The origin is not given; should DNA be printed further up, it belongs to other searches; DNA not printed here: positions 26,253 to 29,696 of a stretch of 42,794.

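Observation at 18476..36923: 18.4-kb, 14-gene single-strand supercluster joining two RND pumps, a four-module ABC-2 exporter and three outer-membrane barrels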

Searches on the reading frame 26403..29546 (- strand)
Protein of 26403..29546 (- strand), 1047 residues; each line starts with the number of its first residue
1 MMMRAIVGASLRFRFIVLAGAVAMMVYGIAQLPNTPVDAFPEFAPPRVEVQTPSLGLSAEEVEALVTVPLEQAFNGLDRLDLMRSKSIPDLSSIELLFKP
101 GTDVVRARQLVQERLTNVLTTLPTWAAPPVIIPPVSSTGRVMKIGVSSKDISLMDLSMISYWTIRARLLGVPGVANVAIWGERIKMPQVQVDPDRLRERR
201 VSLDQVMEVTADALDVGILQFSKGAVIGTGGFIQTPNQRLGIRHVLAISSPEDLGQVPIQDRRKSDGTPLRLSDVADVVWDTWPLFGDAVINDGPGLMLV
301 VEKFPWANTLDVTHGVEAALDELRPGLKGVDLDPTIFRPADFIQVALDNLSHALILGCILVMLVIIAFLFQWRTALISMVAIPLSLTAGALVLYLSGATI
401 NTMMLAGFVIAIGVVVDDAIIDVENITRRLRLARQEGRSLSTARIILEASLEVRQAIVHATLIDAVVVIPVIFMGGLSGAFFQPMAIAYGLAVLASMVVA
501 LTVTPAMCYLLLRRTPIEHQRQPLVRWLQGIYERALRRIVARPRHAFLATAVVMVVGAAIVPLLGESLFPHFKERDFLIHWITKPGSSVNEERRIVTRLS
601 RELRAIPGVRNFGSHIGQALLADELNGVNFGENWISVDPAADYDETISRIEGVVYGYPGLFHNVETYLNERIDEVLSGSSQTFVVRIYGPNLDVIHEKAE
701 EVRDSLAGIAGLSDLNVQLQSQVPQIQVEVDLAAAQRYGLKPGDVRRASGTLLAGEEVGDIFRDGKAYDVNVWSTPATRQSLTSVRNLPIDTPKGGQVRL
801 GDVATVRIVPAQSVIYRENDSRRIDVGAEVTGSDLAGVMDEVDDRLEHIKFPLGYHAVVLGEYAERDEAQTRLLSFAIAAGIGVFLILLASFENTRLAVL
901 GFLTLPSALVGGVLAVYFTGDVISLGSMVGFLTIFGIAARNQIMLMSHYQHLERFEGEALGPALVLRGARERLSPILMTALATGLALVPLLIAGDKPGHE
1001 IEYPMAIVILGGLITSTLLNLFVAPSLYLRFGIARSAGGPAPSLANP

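Call 4: search_protein_families(library=pfam, proteins=[window:26403-29546:-], max_evalue=0.01)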
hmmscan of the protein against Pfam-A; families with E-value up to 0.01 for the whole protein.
window:26403-29546:- (1047 aa): 3 families
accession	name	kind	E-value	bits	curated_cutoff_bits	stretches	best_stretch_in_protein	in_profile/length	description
PF00873.25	ACR_tran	-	2.8e-220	734.3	28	1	10-1030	5-1019/1021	AcrB/AcrD/AcrF family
PF02355.23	SecD_SecF_C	-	1.3e-06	28.4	20.5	2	353-503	35-182/189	Protein export membrane protein SecD/SecF, C-terminal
PF03176.21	MMPL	-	6.5e-06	25.8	20.5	1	352-544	149-331/333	MMPL family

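Call 6: search_protein_families(library=ncbifam, proteins=[window:26403-29546:-], max_evalue=0.01)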
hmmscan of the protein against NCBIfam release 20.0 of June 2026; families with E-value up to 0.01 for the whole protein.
window:26403-29546:- (1047 aa): 23 families
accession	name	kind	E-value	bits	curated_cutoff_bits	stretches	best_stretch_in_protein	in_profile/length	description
TIGR00914.1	2A0601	subfamily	1.7e-166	555.8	701.45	1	2-1029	1-1033/1051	CusA/CzcA family heavy metal efflux RND transporter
NF033617.1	RND_permease_2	subfamily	3.6e-145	485.4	1250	1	22-1030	16-1006/1009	multidrug efflux RND transporter permease subunit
NF000282.2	RND_permease_1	subfamily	3.1e-123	412.7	1250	1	21-1029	15-1025/1029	multidrug efflux RND transporter permease subunit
TIGR00915.1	2A0602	subfamily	6.2e-106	355.4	940.35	1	21-1029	16-1026/1050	efflux RND transporter permease subunit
NF007905.0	PRK10614.1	equivalog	1.2e-80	271.5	1774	1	21-1032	18-1009/1025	multidrug efflux RND transporter permease subunit MdtC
NF007798.0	PRK10503.1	equivalog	2.3e-78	263.9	1584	1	22-1031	28-1022/1040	MdtB/MuxB family multidrug efflux RND transporter permease subunit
NF007131.0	PRK09577.1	equivalog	3.7e-76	256.7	1768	1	21-1032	16-1023/1045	multidrug efflux RND transporter permease subunit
NF007842.1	PRK10555.1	equivalog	8.8e-76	255.6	1854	1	21-1029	16-1024/1036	multidrug efflux RND transporter permease AcrD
NF007133.0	PRK09579.1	equivalog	1.1e-75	254.9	1763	2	17-562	12-535/1017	multidrug efflux RND transporter permease subunit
NF011706.2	PRK15127.1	equivalog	7e-70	236.1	2150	1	21-1029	17-1027/1049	multidrug efflux RND transporter permease subunit AcrB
NF000037.1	RND_perm_OqxB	exception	2.7e-66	224.1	2200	2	22-518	19-505/1050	multidrug efflux RND transporter permease subunit OqxB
TIGR00916.1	2A0604s01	subfamily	3.5e-09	36.6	148.6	1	353-500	93-230/231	SecD/SecF family protein translocase subunit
NF009583.0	PRK13024.1-3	subfamily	2.2e-07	29.3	721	1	352-561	283-480/755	protein translocase subunit SecDF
TIGR00921.1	2A067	subfamily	1.3e-06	26.8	351.9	1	825-1032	142-347/733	hydrophobe/amphiphile efflux-3 (HAE3) family transporter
NF011315.0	PRK14726.1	equivalog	4.9e-06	24.9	1249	1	351-564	375-574/855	protein translocase subunit SecDF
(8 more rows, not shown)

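Call 22: search_solved_structures(query=window:26403-29546:-, max_evalue=1e-20)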
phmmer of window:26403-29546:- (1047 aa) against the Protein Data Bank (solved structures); distinct sequences matched with E-value up to 1e-20: 80 (the best 60 are shown).
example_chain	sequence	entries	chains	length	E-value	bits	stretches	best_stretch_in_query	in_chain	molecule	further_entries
4k0e_A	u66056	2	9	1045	6.1e-106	358.4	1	14-1030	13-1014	Heavy metal cation tricomponent efflux pump ZneA(CzcA-like)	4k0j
3t51_A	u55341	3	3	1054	6.1e-86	292.2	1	3-1031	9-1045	Cation efflux system protein CusA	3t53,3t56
3k07_A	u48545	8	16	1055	6.1e-86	292.2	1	3-1031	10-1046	Cation efflux system protein cusA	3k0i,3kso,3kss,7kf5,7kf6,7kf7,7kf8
4dnr_A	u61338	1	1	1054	6.2e-86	292.2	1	3-1031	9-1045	Cation efflux system protein CusA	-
3ne5_A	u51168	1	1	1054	1.1e-85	291.4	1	6-1031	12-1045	Cation efflux system protein cusA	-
4dop_A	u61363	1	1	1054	4.5e-85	289.4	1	3-1031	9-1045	Cation efflux system protein CusA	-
4dnt_A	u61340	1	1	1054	8.7e-85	288.4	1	3-1031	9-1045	Cation efflux system protein CusA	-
6ows_A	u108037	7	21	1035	8.6e-78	265.3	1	21-1029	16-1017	Efflux pump membrane transporter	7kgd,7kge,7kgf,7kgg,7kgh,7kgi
7b8p_A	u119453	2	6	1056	8.9e-78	265.2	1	21-1029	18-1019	Efflux pump membrane transporter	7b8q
7wlv_A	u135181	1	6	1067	1.3e-73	251.4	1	22-516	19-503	Efflux pump membrane transporter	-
5lq3_A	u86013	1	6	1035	2.1e-72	247.4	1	21-1028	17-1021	CmeB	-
5t0o_A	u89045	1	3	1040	2.1e-72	247.4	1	21-1028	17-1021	CmeB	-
8zxs_A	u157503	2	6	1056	7.6e-72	245.6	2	21-515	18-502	Efflux pump membrane transporter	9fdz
7cz9_A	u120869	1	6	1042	1.1e-71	245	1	21-515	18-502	Efflux pump membrane transporter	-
8f3e_A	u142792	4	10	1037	2.7e-71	243.8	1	21-1029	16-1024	Efflux pump membrane transporter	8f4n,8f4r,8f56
7o3n_A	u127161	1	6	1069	6e-69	236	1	20-1029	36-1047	Efflux pump membrane transporter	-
7o3l_A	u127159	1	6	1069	6.3e-69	235.9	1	20-1029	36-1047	Efflux pump membrane transporter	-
4c48_A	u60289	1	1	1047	6.8e-69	235.8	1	20-1029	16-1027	ACRIFLAVINE RESISTANCE PROTEIN B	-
7o3m_A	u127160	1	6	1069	1.2e-68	234.9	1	20-1029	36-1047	Efflux pump membrane transporter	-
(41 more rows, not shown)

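Call 31: search_solved_structures(query=window:26403-29546:-, max_evalue=1e-80, show_alignments=2)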
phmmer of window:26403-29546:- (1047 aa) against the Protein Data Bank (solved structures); distinct sequences matched with E-value up to 1e-80: 7.
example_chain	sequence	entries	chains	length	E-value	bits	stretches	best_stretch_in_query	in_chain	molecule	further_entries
4k0e_A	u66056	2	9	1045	6.1e-106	358.4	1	14-1030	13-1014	Heavy metal cation tricomponent efflux pump ZneA(CzcA-like)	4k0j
3t51_A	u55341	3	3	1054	6.1e-86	292.2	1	3-1031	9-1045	Cation efflux system protein CusA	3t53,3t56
3k07_A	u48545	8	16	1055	6.1e-86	292.2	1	3-1031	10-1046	Cation efflux system protein cusA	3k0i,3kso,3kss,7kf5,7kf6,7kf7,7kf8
4dnr_A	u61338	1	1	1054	6.2e-86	292.2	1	3-1031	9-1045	Cation efflux system protein CusA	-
3ne5_A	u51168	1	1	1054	1.1e-85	291.4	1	6-1031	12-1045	Cation efflux system protein cusA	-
4dop_A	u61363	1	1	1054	4.5e-85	289.4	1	3-1031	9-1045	Cation efflux system protein CusA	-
4dnt_A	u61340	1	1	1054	8.7e-85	288.4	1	3-1031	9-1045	Cation efflux system protein CusA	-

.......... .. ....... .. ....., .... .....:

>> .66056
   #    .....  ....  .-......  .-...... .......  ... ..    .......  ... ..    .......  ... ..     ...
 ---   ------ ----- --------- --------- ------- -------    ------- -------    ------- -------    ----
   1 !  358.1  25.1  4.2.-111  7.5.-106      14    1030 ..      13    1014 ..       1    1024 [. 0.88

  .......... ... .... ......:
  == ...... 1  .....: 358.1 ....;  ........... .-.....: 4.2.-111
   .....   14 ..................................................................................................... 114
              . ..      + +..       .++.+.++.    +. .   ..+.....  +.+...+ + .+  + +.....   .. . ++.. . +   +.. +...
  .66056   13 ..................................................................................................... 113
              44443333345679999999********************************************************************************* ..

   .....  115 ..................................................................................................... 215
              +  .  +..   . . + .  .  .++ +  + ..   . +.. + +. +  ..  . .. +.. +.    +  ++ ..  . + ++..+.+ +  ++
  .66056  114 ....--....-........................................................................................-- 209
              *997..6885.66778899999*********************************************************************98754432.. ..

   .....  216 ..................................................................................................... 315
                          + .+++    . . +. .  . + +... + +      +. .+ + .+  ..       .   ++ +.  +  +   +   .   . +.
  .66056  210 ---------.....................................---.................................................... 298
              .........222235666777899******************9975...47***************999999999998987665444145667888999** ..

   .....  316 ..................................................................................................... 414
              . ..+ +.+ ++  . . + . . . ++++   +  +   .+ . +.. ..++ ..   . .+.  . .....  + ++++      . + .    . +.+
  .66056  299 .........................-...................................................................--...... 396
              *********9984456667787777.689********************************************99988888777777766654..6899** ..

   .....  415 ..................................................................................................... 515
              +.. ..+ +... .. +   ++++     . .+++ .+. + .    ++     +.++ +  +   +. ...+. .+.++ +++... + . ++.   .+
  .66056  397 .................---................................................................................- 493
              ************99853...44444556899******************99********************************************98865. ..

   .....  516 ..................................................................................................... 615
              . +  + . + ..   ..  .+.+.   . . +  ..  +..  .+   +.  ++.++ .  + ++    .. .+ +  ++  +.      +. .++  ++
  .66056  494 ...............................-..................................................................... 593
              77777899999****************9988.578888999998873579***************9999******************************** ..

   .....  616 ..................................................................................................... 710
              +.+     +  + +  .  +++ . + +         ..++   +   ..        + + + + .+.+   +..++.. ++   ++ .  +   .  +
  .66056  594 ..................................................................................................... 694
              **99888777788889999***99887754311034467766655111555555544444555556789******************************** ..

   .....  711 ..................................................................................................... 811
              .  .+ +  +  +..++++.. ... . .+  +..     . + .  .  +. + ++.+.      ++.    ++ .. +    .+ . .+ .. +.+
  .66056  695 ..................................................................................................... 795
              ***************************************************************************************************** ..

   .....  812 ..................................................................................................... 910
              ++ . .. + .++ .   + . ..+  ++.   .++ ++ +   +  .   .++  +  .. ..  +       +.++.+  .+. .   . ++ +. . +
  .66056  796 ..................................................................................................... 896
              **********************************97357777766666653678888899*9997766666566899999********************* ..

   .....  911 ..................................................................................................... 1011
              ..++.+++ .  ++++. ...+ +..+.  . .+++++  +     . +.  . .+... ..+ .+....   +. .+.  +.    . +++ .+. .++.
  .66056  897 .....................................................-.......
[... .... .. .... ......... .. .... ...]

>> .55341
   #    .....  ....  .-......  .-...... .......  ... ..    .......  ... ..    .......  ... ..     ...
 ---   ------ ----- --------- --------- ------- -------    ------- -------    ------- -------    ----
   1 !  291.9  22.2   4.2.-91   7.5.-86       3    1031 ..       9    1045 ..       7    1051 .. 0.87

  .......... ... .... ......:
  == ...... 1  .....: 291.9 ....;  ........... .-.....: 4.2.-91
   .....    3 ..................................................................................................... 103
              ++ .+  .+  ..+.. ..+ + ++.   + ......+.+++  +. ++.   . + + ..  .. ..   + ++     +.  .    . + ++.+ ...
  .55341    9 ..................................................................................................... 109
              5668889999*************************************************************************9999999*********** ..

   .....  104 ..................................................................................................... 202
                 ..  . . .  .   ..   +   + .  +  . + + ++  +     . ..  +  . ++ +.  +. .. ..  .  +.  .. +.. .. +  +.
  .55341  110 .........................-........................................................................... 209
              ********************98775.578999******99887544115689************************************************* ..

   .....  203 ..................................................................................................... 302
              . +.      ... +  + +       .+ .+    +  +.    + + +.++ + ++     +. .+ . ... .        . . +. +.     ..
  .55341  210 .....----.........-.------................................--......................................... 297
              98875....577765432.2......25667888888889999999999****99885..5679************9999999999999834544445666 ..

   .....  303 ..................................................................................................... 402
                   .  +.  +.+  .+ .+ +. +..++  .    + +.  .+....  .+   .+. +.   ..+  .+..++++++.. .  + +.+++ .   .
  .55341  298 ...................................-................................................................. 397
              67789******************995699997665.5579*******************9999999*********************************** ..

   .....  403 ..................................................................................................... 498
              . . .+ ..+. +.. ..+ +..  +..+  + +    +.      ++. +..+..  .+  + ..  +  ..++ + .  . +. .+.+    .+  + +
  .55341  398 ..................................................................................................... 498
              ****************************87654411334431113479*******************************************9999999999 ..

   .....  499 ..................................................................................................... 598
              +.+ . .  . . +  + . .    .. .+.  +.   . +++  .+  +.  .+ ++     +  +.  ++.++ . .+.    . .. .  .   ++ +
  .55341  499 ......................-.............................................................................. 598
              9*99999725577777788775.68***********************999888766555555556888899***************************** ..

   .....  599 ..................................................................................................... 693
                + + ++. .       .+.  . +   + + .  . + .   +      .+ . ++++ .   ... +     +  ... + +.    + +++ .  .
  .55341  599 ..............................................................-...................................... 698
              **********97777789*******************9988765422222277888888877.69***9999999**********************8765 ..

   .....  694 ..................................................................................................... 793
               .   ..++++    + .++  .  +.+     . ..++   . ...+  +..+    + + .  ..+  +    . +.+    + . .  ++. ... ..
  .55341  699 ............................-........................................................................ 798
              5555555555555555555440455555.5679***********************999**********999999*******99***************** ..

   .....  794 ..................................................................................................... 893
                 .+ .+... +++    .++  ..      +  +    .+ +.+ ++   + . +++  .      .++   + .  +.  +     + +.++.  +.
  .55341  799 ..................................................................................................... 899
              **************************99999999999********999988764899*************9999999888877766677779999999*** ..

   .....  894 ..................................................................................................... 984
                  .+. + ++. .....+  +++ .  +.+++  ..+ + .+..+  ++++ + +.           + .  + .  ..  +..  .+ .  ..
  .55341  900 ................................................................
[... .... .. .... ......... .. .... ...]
